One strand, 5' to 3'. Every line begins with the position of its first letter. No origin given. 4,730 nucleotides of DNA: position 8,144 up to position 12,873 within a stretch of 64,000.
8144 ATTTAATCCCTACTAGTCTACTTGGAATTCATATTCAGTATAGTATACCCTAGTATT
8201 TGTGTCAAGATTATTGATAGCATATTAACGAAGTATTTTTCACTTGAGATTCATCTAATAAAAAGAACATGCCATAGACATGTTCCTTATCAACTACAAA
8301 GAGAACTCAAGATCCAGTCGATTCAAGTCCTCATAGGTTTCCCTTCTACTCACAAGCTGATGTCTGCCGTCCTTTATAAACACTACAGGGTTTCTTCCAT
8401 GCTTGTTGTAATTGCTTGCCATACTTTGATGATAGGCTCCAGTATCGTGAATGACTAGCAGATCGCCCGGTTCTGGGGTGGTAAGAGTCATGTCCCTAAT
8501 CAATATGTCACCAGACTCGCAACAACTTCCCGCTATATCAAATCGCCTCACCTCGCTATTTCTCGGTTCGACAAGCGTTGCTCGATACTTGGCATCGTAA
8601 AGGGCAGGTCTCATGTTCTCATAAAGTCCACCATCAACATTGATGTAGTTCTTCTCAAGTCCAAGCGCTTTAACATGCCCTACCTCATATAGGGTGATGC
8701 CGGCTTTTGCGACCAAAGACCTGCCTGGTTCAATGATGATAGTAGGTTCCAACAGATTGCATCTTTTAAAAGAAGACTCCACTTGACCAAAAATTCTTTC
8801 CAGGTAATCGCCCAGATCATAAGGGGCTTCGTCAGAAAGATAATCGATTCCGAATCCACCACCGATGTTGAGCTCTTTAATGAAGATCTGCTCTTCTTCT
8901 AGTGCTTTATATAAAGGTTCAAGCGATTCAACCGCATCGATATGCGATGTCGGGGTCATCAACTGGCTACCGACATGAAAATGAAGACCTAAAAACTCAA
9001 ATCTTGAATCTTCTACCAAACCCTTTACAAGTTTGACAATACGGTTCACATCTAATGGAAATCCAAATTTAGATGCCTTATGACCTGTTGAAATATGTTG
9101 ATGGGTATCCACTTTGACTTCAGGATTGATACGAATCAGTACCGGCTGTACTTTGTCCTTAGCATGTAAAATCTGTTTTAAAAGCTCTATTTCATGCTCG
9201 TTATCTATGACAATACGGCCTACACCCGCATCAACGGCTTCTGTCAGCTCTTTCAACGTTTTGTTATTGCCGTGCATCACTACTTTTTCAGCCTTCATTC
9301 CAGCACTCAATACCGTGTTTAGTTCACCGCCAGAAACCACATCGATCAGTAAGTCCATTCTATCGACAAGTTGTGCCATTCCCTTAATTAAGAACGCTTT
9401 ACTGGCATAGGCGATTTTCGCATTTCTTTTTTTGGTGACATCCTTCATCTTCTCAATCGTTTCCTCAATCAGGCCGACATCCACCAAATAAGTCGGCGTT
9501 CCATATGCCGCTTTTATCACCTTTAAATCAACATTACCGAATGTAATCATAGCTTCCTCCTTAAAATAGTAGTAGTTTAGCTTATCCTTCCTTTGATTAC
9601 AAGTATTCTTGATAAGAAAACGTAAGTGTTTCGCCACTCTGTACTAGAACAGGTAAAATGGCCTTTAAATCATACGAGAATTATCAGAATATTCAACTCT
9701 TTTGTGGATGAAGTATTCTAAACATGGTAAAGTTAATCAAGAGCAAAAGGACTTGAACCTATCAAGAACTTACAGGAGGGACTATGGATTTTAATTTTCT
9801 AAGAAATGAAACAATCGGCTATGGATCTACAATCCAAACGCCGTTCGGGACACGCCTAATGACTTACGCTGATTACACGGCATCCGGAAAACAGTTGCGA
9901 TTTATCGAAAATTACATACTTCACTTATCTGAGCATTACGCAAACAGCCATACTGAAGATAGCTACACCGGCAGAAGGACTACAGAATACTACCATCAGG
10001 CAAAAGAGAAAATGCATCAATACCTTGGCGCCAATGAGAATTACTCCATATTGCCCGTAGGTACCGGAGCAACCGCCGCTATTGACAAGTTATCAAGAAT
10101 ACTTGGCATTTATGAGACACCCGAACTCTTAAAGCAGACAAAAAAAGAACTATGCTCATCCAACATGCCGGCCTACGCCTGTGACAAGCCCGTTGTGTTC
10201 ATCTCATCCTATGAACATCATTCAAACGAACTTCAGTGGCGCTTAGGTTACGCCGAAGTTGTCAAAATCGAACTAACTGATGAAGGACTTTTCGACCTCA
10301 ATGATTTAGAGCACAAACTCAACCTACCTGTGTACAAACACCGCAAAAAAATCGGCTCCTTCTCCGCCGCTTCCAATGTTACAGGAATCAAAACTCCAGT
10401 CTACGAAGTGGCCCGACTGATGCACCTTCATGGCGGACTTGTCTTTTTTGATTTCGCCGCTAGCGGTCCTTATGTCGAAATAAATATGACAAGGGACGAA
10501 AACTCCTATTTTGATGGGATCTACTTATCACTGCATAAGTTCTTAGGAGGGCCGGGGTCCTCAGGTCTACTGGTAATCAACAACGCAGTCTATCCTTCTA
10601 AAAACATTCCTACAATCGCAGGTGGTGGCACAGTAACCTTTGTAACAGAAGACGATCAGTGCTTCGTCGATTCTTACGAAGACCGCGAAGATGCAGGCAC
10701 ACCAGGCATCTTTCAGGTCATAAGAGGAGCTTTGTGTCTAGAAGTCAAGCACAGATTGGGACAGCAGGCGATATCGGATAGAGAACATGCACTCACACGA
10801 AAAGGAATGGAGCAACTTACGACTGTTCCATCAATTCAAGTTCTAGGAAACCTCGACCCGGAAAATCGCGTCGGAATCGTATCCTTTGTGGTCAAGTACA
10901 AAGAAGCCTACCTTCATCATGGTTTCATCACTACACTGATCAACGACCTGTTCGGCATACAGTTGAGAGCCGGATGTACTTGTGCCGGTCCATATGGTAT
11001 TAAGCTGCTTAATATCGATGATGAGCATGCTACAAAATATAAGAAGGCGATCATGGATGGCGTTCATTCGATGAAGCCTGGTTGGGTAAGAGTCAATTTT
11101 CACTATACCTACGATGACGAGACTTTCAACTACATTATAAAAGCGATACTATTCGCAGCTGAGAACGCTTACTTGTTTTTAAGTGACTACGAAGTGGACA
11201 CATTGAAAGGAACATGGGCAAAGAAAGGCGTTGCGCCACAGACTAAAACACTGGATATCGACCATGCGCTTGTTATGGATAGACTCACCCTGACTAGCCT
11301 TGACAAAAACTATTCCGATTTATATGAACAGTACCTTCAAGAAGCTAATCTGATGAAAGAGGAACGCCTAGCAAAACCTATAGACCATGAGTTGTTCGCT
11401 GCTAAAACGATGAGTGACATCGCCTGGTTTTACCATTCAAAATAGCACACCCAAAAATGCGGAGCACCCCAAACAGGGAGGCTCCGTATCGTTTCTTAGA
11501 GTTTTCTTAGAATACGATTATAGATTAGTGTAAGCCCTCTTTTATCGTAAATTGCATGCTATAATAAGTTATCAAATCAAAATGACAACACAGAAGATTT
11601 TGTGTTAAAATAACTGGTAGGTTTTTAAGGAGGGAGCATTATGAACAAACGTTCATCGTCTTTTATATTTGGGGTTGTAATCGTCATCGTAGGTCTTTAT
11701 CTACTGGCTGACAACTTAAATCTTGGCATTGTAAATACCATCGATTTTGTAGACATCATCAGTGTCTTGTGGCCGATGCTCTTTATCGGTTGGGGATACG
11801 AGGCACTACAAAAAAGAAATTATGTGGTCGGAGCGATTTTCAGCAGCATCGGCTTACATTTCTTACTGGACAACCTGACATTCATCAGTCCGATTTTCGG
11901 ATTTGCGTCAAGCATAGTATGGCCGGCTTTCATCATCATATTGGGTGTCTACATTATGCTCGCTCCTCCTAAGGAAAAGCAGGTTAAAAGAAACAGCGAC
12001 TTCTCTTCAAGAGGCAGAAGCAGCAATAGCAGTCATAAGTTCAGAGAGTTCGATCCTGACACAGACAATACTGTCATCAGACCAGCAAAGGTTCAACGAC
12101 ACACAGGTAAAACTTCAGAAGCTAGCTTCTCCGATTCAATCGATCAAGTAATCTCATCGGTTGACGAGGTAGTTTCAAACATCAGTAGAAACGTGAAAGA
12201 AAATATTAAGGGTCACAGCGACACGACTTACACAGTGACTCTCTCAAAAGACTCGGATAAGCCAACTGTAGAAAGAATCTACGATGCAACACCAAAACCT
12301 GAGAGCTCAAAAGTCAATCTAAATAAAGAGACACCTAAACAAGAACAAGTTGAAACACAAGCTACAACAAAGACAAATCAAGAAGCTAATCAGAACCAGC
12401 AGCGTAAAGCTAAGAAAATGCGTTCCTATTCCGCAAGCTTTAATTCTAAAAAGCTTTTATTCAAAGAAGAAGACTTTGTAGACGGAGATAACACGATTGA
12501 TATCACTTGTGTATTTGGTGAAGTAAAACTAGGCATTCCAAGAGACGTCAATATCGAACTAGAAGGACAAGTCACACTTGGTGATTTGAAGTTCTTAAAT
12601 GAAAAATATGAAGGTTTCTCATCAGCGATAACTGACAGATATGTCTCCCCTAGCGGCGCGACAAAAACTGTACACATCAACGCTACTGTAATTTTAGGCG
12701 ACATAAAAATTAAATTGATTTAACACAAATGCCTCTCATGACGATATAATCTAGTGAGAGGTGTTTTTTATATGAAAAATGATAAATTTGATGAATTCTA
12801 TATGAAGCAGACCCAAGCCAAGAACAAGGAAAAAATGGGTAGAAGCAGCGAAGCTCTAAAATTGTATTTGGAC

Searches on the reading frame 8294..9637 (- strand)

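Call 16: search_protein_families(library=pfam, proteins=[window:8294-9637:-], max_evalue=0.001)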
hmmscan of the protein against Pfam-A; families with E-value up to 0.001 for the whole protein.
window:8294-9637:- (447 aa): 2 families
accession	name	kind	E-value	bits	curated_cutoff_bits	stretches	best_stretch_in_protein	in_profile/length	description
PF02784.22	Orn_Arg_deC_N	-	1.8e-55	188.4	23.4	1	57-310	4-247/247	Pyridoxal-dependent decarboxylase, pyridoxal binding domain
PF00278.28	Orn_DAP_Arg_deC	-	1.8e-18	67.1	23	1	224-400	5-95/95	Pyridoxal-dependent decarboxylase, C-terminal sheet domain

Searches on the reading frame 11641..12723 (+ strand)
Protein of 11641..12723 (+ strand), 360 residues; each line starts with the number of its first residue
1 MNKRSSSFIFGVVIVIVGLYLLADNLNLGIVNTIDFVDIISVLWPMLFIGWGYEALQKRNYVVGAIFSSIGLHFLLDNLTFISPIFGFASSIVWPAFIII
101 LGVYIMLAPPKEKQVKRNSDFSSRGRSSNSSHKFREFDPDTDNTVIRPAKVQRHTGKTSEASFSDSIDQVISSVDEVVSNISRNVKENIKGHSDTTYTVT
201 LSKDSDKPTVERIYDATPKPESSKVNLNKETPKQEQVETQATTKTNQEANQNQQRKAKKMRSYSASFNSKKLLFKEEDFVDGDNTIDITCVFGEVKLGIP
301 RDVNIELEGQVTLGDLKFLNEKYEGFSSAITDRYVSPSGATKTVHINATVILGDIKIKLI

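Call 16: search_protein_families(library=pfam, proteins=[window:11641-12723:+], max_evalue=0.001)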
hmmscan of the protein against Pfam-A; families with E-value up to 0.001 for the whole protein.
window:11641-12723:+ (360 aa): 3 families
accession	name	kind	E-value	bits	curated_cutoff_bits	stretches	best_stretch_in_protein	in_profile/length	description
PF22570.1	LiaF-TM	-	1.7e-15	58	27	1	9-111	1-96/98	LiaF transmembrane domain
PF09922.15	LiaF-like_C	-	3.7e-11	43.4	29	1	277-357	33-114/114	Cell wall-active antibiotics response LiaF, C-terminal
PF18917.5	LiaI-LiaF-like_TM1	-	1e-10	42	27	2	8-52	1-38/42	LiaI-LiaF-like transmembrane region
